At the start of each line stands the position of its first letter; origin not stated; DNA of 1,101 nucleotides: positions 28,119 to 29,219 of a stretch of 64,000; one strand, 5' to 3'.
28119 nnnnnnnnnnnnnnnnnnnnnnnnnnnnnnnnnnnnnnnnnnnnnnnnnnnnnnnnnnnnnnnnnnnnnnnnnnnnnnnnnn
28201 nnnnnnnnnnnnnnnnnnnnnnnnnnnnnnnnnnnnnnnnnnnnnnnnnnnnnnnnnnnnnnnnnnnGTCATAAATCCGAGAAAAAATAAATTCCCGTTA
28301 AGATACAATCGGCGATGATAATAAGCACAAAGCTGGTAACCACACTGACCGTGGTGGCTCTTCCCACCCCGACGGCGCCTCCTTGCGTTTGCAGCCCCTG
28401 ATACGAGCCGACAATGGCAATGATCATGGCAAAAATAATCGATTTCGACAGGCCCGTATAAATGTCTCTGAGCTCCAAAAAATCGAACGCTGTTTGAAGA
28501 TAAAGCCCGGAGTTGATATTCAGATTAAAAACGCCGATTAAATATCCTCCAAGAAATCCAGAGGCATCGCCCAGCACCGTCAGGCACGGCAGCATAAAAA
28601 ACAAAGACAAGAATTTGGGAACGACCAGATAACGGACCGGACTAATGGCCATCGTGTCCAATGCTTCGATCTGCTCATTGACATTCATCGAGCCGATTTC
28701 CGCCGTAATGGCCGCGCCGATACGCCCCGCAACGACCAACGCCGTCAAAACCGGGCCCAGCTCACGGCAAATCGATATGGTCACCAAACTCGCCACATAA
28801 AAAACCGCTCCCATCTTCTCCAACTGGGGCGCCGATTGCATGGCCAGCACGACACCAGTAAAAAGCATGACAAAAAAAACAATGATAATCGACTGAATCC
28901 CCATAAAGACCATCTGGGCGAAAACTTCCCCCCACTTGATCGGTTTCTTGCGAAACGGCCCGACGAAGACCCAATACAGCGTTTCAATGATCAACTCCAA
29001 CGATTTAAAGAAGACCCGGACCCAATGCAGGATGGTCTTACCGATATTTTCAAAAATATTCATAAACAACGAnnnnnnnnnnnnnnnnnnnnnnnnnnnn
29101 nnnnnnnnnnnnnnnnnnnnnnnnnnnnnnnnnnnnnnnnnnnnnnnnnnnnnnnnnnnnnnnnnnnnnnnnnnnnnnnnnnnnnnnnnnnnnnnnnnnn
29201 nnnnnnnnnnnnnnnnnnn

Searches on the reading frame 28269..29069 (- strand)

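Call 30: search_protein_families(library=pfam, proteins=[window:28269-29069:-], max_evalue=0.00001)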
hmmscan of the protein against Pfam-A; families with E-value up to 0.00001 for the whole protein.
window:28269-29069:- (266 aa): 1 family
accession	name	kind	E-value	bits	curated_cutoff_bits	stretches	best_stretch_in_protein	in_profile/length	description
PF02405.21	MlaE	-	1.7e-75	253.7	22.5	1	50-258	2-210/212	Permease MlaE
